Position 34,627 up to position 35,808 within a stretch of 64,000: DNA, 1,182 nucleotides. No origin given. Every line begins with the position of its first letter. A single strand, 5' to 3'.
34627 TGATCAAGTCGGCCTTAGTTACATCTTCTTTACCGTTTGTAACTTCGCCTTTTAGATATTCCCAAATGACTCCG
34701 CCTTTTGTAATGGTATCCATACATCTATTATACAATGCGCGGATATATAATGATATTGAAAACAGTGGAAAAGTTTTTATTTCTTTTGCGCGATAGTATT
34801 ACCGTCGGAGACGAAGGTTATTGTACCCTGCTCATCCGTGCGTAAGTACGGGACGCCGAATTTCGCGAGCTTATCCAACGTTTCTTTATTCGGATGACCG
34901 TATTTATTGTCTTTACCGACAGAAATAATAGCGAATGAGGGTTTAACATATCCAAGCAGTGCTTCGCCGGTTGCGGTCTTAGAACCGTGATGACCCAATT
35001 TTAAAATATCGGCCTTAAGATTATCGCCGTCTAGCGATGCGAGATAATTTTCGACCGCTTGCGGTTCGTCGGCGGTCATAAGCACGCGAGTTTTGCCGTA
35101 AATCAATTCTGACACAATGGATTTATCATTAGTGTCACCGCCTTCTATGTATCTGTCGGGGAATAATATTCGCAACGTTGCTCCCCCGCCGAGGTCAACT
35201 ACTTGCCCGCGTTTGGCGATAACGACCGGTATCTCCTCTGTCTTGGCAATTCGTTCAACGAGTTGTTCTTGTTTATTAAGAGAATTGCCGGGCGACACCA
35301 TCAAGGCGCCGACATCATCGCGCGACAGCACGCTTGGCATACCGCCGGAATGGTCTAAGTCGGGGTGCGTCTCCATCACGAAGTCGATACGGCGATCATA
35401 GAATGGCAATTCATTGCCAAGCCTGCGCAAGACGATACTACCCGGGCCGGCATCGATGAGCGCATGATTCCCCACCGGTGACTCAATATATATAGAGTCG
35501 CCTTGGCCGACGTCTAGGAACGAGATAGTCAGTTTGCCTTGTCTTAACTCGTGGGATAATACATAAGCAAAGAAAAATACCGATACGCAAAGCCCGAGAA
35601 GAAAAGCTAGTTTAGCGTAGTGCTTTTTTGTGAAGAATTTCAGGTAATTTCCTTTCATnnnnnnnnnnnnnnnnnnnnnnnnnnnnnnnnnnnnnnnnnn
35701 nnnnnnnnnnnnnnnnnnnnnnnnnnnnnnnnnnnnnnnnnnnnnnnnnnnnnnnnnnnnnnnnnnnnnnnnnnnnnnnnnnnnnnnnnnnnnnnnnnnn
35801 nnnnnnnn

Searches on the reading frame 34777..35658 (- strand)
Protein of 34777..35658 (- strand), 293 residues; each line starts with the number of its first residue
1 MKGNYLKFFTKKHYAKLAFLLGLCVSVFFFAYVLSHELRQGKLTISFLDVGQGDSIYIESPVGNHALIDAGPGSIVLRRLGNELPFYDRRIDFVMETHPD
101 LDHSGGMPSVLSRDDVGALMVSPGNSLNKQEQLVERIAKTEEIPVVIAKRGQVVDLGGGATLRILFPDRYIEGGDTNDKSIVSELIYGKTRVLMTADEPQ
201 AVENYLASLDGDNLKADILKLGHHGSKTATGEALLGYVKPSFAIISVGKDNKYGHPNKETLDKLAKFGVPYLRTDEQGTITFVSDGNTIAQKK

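Call 65: search_protein_families(library=pfam, proteins=[window:34777-35658:-], max_evalue=0.0001)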
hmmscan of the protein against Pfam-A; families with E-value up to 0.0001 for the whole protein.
window:34777-35658:- (293 aa): 1 family
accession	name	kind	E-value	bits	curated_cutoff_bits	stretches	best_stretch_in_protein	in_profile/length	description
PF00753.33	Lactamase_B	-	3.4e-10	40.6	22.7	1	49-248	2-195/196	Metallo-beta-lactamase superfamily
